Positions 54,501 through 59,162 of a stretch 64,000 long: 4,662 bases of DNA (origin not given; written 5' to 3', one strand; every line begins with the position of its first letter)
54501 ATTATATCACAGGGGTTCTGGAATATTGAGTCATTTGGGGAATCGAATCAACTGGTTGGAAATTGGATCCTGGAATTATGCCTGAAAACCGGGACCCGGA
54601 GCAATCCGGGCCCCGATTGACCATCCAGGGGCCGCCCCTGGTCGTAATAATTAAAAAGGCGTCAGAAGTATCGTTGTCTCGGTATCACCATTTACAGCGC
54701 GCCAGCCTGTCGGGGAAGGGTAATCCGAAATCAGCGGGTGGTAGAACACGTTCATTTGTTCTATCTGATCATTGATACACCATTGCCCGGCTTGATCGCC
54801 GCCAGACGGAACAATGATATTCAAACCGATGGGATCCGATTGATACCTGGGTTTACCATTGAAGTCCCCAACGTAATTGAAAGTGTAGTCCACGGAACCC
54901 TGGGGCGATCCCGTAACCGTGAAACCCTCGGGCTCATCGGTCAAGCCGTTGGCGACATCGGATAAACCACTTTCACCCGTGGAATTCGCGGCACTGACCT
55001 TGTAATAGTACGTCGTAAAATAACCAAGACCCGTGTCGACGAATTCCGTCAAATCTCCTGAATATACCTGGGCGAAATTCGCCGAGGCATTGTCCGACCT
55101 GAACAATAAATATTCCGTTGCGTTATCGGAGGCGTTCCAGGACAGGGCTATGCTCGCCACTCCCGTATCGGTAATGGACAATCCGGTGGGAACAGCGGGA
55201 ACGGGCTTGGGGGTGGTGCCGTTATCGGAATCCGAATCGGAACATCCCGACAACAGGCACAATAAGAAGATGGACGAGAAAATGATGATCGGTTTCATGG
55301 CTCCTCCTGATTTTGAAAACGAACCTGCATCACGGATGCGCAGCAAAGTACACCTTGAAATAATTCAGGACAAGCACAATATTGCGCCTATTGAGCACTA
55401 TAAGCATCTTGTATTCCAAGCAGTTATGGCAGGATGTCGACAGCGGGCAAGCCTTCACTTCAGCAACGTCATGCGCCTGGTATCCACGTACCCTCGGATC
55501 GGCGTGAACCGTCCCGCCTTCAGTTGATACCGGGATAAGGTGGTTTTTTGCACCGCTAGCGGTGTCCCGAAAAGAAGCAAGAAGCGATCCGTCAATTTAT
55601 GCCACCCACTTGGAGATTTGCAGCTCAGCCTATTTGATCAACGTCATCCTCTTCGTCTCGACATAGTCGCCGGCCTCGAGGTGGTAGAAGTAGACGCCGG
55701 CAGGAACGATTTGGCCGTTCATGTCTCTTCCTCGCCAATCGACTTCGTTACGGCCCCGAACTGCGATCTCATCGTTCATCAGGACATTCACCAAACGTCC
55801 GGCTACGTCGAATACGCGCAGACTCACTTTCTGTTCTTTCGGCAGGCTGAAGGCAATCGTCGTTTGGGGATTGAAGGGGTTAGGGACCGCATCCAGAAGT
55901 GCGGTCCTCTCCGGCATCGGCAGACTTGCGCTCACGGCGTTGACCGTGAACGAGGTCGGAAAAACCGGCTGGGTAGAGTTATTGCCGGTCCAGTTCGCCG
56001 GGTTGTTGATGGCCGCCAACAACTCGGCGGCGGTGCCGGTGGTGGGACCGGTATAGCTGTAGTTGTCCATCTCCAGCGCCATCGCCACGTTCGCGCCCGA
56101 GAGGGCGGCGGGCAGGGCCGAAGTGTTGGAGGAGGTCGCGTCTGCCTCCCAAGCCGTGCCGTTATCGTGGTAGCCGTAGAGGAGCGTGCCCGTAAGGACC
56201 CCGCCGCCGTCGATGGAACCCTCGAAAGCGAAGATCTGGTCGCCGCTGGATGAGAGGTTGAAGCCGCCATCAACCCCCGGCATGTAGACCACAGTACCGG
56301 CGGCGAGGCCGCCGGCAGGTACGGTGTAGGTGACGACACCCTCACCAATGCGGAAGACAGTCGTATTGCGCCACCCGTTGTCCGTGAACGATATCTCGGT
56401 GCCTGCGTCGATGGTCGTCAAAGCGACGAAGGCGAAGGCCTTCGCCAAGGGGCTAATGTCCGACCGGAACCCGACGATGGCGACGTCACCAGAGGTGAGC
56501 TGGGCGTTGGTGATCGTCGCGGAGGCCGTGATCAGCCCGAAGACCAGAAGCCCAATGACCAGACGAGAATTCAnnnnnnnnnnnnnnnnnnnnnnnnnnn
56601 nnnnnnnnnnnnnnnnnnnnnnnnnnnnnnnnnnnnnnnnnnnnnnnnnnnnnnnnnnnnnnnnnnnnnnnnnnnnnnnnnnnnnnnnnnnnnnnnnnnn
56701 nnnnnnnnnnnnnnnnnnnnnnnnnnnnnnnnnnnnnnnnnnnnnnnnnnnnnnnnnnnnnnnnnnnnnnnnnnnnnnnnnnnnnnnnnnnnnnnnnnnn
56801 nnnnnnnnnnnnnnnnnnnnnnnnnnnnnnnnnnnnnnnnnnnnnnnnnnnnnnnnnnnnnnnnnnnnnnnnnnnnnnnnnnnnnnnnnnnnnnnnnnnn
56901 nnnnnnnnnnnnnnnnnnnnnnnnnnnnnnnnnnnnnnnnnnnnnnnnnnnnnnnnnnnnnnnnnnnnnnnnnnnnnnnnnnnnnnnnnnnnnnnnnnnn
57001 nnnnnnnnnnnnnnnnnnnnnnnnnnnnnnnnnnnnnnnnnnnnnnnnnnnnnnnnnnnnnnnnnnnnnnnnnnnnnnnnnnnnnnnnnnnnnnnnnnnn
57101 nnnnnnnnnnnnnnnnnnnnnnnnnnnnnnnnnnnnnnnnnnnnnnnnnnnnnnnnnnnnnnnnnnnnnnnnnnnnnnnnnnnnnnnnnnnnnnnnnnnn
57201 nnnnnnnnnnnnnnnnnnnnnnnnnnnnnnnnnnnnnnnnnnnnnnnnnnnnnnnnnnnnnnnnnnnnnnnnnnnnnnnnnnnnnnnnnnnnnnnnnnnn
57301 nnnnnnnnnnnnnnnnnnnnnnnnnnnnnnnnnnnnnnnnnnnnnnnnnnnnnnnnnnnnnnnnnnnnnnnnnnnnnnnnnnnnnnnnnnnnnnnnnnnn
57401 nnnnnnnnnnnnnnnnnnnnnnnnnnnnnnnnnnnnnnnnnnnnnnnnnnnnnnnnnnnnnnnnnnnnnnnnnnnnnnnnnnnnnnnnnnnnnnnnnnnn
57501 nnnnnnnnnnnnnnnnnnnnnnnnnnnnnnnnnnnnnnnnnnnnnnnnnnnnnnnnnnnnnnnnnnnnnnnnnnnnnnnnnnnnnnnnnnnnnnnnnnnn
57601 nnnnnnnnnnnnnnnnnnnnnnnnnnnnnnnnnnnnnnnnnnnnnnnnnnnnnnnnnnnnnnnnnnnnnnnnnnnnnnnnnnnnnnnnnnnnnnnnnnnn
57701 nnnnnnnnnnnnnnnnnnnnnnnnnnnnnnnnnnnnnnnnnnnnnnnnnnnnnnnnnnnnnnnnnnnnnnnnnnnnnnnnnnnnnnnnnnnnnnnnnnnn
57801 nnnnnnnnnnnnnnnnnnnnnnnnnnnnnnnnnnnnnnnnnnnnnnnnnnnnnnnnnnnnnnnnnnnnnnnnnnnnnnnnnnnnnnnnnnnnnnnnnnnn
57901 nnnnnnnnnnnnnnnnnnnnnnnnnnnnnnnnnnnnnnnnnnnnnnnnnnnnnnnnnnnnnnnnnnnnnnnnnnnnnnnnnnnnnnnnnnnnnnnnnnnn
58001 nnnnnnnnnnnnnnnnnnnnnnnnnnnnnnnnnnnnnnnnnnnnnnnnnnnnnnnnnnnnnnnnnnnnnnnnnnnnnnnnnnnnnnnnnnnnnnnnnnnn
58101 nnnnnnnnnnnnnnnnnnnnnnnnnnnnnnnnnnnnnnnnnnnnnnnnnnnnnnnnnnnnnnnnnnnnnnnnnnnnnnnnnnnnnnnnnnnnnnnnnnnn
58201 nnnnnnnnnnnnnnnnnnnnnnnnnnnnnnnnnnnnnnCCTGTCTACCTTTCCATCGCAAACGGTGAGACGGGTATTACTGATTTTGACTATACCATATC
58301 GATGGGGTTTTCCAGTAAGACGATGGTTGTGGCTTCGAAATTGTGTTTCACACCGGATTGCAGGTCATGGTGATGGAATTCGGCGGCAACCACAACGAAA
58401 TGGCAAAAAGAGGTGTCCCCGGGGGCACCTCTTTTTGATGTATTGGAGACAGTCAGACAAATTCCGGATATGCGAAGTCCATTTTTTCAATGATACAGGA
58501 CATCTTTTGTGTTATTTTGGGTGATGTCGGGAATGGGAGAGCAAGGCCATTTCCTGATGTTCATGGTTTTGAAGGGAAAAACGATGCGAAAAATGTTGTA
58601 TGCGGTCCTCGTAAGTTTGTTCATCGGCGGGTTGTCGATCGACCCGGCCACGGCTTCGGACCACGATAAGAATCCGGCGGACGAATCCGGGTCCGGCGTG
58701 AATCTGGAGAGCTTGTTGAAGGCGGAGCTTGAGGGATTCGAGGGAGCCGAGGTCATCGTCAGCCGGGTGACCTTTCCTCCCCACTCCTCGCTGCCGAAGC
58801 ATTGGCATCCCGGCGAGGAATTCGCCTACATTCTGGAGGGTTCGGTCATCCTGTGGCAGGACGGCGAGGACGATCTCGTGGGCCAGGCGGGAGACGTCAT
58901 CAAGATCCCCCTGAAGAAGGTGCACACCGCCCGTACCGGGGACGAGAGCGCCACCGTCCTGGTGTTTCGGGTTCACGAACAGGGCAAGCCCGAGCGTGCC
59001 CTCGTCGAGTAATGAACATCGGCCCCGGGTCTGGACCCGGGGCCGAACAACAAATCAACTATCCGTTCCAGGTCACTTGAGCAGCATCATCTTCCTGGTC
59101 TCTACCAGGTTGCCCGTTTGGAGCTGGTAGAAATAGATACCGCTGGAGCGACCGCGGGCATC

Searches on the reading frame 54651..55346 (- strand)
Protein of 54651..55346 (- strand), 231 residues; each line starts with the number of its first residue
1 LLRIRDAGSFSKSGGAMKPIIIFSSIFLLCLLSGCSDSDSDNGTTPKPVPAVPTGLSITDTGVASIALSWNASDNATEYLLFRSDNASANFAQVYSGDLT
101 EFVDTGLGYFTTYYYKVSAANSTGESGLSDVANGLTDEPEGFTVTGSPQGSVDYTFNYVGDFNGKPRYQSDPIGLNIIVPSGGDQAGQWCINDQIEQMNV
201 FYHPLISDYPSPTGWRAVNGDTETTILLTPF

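Call 56: search_protein_families(library=pfam, proteins=[window:54651-55346:-])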
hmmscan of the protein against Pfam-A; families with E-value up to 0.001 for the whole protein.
window:54651-55346:- (231 aa): 1 family
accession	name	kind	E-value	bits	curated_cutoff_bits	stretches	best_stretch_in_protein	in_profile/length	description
PF00041.27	fn3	-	0.00014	22.4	25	1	53-131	3-80/84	Fibronectin type III domain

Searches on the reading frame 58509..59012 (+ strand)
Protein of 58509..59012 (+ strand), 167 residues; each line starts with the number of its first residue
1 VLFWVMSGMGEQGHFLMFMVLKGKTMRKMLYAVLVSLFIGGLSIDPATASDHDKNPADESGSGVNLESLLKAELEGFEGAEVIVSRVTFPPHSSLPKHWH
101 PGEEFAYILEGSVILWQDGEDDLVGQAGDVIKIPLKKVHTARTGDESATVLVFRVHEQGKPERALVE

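Call 16: search_protein_families(library=pfam, proteins=[window:58584-59012:+])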
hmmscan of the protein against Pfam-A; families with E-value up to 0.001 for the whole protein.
window:58584-59012:+ (142 aa): 6 families
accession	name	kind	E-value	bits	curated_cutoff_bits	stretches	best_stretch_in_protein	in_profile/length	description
PF07883.17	Cupin_2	-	4.7e-14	52.3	27.2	1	61-127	2-68/70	Cupin domain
PF12973.13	Cupin_7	-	4.3e-06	26.9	27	1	58-129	34-101/105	ChrR Cupin-like domain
PF00190.28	Cupin_1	-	0.00012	22.1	22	1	38-133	14-118/151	Cupin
PF16867.11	DMSP_lyase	-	0.0002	21.6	27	1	56-120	94-157/162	Dimethlysulfonioproprionate lyase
PF02311.25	AraC_binding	-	0.00032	20.9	21.1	1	59-121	6-66/135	AraC-like ligand binding domain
PF05899.18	Cupin_3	-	0.00088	19.4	23.5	0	75-110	24-58/74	EutQ-like cupin domain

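Call 75: find_homologous_proteins(query=window:58584-59012:+, max_evalue=1e-20)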
Query window:58584-59012:+ (142 aa): 1067 proteins with E <= 1e-20 among 1133 candidates; the best 120 are listed.
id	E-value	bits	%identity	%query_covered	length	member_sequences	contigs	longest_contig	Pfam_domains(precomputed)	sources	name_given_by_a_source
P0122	9.9e-88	310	100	100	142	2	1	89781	PF07883.18,PF12973.14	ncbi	ncbi:MAG: cupin domain-containing protein [Candidatus Krumholzibacteriota bacterium]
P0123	2.0e-64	234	74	100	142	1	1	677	PF07883.18,PF12973.14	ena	-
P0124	3.0e-59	217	75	83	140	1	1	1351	PF07883.18,PF12973.14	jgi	jgi:quercetin dioxygenase-like cupin family protein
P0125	1.4e-57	212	68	100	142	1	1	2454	PF07883.18,PF12973.14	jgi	jgi:quercetin dioxygenase-like cupin family protein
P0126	9.2e-57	209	65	100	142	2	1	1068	PF07883.18,PF12973.14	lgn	-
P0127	8.6e-56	206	64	100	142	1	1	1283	PF07883.18,PF12973.14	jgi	jgi:quercetin dioxygenase-like cupin family protein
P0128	1.2e-55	206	66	100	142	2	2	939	PF07883.18,PF12973.14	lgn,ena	-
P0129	2.8e-55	204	65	100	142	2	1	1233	PF07883.18,PF12973.14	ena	-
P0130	4.0e-55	204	65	99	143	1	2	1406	PF07883.18,PF12973.14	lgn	-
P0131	4.1e-55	204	65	100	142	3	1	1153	PF07883.18,PF12973.14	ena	-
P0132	1.4e-54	202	63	100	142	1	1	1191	PF07883.18,PF12973.14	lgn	-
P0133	4.0e-54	201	63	100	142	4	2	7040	PF07883.18,PF12973.14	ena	-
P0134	4.6e-54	200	63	100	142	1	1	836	PF07883.18,PF12973.14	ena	-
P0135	4.8e-54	200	66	100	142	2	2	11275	PF07883.18,PF12973.14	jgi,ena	-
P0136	7.2e-54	200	64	100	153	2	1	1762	PF07883.18,PF00190.29,PF12973.14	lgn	-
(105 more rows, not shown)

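Call 76: find_encoding_contigs(protein=window:58584-59012:+, flank=10000, max_places=10)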
Protein window:58584-59012:+ (142 aa): no gene with exactly this product is on record in the collection.

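Call 77: find_encoding_contigs(protein=P0123, flank=3000, max_places=3)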
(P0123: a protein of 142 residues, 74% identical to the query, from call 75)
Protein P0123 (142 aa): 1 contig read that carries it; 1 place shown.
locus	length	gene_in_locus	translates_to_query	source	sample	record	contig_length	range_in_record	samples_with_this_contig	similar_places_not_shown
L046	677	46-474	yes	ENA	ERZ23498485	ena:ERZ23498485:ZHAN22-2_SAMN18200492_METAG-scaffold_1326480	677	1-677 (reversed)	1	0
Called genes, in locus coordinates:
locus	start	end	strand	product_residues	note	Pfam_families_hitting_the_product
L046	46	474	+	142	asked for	PF12973:Cupin_7 (weak), PF07883:Cupin_2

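Call 78: find_encoding_contigs(protein=P0124, flank=3000, max_places=3)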
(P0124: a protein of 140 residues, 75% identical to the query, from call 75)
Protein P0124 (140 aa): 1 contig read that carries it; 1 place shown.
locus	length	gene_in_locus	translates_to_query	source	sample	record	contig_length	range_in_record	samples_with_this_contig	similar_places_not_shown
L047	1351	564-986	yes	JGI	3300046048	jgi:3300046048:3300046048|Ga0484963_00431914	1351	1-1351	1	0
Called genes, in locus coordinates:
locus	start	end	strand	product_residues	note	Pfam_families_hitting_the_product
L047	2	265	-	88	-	?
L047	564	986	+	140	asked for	PF12973:Cupin_7 (weak), PF07883:Cupin_2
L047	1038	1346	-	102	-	-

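Call 79: find_encoding_contigs(protein=P0125, flank=3000, max_places=3)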
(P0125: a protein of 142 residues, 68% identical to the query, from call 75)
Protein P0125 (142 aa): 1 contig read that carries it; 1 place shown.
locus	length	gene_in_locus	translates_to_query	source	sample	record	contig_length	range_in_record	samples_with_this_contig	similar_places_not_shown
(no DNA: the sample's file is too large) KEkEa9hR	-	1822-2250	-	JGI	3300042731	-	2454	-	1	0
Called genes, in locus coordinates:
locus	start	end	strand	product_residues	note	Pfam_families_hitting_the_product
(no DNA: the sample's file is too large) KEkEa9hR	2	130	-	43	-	?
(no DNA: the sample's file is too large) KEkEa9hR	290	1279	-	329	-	PF02931:Neur_chan_LBD, PF02932:Neur_chan_memb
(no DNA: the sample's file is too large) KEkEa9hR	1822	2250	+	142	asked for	PF12973:Cupin_7 (weak), PF07883:Cupin_2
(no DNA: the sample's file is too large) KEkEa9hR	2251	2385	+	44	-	-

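Call 84: find_encoding_contigs(protein=window:58509-59012:+, flank=10000, max_places=10)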
Protein window:58509-59012:+ (167 aa): 1 contig read that carries it; 1 place shown.
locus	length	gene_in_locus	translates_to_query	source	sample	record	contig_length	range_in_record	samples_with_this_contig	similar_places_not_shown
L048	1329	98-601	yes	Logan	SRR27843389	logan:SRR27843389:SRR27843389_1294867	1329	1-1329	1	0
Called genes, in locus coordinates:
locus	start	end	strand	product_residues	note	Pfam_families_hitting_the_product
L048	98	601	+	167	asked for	PF12973:Cupin_7 (weak), PF07883:Cupin_2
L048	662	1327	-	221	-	?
